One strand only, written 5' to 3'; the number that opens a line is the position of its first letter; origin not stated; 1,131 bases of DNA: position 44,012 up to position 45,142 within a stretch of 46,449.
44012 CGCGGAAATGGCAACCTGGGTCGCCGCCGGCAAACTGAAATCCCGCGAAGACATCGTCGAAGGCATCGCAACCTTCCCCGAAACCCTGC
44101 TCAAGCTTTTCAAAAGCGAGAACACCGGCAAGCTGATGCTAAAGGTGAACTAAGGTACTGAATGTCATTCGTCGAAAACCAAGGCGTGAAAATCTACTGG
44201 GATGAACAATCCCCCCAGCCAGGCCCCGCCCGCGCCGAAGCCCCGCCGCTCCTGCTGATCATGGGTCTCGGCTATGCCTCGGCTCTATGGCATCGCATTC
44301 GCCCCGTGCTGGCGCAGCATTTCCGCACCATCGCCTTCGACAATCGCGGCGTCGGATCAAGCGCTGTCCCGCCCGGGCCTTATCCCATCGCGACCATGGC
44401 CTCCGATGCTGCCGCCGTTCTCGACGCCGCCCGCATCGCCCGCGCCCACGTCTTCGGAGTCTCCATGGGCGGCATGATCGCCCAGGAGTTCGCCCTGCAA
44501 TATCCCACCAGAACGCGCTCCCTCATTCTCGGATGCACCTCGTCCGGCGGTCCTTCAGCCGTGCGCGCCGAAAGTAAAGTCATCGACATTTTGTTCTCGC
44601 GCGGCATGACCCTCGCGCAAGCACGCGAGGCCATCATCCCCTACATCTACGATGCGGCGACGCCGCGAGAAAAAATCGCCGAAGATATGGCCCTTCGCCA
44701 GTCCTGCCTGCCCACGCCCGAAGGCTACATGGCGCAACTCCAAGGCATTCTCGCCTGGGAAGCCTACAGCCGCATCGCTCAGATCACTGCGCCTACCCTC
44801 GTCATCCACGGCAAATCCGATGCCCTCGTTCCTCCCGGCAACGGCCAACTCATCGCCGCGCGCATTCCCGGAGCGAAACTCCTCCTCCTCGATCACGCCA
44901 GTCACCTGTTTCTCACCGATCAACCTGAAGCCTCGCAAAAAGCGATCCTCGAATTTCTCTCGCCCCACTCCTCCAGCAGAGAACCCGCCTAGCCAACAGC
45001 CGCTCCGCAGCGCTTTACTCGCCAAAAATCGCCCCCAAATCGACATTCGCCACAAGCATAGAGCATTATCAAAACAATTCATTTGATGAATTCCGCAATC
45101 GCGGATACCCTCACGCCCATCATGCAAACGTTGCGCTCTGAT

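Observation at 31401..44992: TetR-led 12-gene array: beta-oxidation core plus kinase, phosphatase, enone reductase, ADH, SDR and hydrolase; candidate catabolon for 4-hydroxy/4-oxo lipids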

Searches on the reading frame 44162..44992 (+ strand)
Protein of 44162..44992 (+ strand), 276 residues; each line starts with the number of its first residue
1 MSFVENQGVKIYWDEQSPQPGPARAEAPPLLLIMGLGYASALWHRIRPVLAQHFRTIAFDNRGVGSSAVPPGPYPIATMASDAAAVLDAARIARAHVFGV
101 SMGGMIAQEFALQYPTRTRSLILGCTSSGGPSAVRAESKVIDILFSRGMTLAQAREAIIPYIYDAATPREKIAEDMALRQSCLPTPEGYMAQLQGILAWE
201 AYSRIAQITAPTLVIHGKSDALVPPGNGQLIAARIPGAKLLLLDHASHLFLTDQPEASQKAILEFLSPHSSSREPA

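Call 5: search_protein_families(library=pfam, proteins=[window:44162-44992:+])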
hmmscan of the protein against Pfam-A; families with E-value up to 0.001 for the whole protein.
window:44162-44992:+ (276 aa): 5 families
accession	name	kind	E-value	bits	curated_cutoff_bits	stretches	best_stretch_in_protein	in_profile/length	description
PF00561.26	Abhydrolase_1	-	1e-30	107.6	25.8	2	28-129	1-104/245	alpha/beta hydrolase fold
PF12697.13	Abhydrolase_6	-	5.2e-19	70.2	26.3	1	35-257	6-213/217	Alpha/beta hydrolase family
PF12146.15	Hydrolase_4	-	7.1e-18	65.2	27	1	51-254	29-238/239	Serine aminopeptidase, S33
PF08386.16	Abhydrolase_4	-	0.00012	22.6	21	1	208-267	33-92/103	TAP-like protein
PF03096.20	Ndr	-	0.00025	20.3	23.3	1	67-151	71-159/283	Ndr family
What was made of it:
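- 44162..44992 (+): Alpha/beta hydrolase, nearest to the 3-oxoadipate enol-lactonase PcaD; a possible lactonase or esterase; accessory. Pfam Abhydrolase_1 (call 5).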

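Call 29: find_encoding_contigs(protein=window:44162-44992:+, flank=10000, max_places=4)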
Protein window:44162-44992:+ (276 aa): 3 contigs read that carry it; 3 places shown.
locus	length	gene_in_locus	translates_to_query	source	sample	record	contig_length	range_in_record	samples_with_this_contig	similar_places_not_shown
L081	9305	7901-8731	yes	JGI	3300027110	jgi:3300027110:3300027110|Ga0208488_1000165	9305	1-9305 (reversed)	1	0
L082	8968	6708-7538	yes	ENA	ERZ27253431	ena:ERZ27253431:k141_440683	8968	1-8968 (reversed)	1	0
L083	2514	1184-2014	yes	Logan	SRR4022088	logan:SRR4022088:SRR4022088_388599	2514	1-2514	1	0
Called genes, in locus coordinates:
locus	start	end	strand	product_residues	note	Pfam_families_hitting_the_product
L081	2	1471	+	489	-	?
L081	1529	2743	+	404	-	PF00108:Thiolase_N, PF02803:Thiolase_C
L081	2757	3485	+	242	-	PF00300:His_Phos_1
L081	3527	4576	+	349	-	PF01636:APH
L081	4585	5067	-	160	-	PF01575:MaoC_dehydratas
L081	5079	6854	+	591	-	PF02771:Acyl-CoA_dh_N, PF02770:Acyl-CoA_dh_M, PF00441:Acyl-CoA_dh_1, PF08028:Acyl-CoA_dh_2, PF22924:ACOX_C_alpha1, PF21263:Acyl-CoA-dh_C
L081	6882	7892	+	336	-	PF16884:ADH_N_2, PF00107:ADH_zinc_N, PF13602:ADH_zinc_N_2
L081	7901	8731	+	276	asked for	PF00561:Abhydrolase_1, PF12146:Hydrolase_4, PF12697:Abhydrolase_6, PF00561:Abhydrolase_1 (weak)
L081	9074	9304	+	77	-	?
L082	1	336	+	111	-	?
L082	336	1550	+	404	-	PF00108:Thiolase_N, PF02803:Thiolase_C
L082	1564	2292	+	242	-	PF00300:His_Phos_1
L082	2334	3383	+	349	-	PF01636:APH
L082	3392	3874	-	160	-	PF01575:MaoC_dehydratas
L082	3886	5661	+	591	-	PF02771:Acyl-CoA_dh_N, PF02770:Acyl-CoA_dh_M, PF00441:Acyl-CoA_dh_1, PF08028:Acyl-CoA_dh_2, PF22924:ACOX_C_alpha1, PF21263:Acyl-CoA-dh_C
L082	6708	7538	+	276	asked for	PF00561:Abhydrolase_1, PF12146:Hydrolase_4, PF12697:Abhydrolase_6, PF00561:Abhydrolase_1 (weak)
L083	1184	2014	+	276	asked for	PF00561:Abhydrolase_1, PF12146:Hydrolase_4, PF12697:Abhydrolase_6, PF00561:Abhydrolase_1 (weak)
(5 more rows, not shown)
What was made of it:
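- Checked: The kinase could start at 39788, which is the start gene callers chose on near-identical contigs, giving 349 aa (call 29).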

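Call 56: search_protein_families(library=ncbifam, proteins=[window:44162-44992:+], max_evalue=1e-10)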
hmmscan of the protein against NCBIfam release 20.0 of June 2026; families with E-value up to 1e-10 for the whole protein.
window:44162-44992:+ (276 aa): 23 families
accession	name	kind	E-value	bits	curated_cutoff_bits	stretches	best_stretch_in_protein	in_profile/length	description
NF051488.1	bifunc_PcaDC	exception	5.4e-46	157.4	390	1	24-270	11-254/375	bifunctional 3-oxoadipate enol-lactonase/4-carboxymuconolactone decarboxylase PcaDC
TIGR02427.1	protocat_pcaD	equivalog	4.4e-45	154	255.85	1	24-266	10-250/251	3-oxoadipate enol-lactonase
NF051487.1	bifunc_PcaCD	exception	1e-43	150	430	1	26-267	171-412/413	bifunctional 4-carboxymuconolactone decarboxylase/3-oxoadipate enol-lactonase PcaCD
TIGR02240.1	PHA_depoly_arom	equivalog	5.3e-33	114.6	250.6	1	22-267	20-264/276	poly(3-hydroxyalkanoate) depolymerase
TIGR03611.1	RutD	equivalog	9.7e-31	107.1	238.5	1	22-267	8-256/258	pyrimidine utilization protein D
NF052610.1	macro_16_ester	equivalog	3.4e-30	105.3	420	1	25-258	21-272/281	alpha/beta fold macrolide esterase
NF053683.1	esterase_mleBRB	exception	2.2e-26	93.1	585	1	26-264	22-274/280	BRB family alpha/beta fold macrolide esterase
NF041759.1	mac_hydro_EstT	equivalog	2.1e-25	89.5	450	1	24-142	19-145/278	macrolide hydrolase EstT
NF053684.1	esterase_mleBCA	exception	3.6e-25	88.7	570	1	26-130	22-131/281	BCA family alpha/beta fold macrolide esterase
NF053693.1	esterase_mleCBF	exception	1.6e-23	83.4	564.5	1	26-251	22-263/279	CBF family alpha/beta fold macrolide esterase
NF011457.0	PRK14875.1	equivalog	6.3e-21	74.8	307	1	25-266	130-369/372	acetoin dehydrogenase dihydrolipoyllysine-residue acetyltransferase subunit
NF050089.1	i_nPHAscl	equivalog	1.1e-19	70.6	300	1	27-128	18-119/288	intracellular short-chain-length polyhydroxyalkanoate depolymerase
TIGR01738.1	bioH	equivalog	1.3e-19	70.9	206.95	0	28-125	5-97/245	pimeloyl-ACP methyl ester esterase BioH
TIGR01250.1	pro_imino_pep_2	subfamily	2e-17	63.7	167.65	0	27-129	25-132/288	proline iminopeptidase-family hydrolase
TIGR03056.1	bchO_mg_che_rel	equivalog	4.4e-17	62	172.55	1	24-122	25-124/278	alpha/beta fold hydrolase BchO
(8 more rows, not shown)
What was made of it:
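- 44162..44992 (+): NCBIfam PcaD, 154 bits against a cut-off of 256 (call 56).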
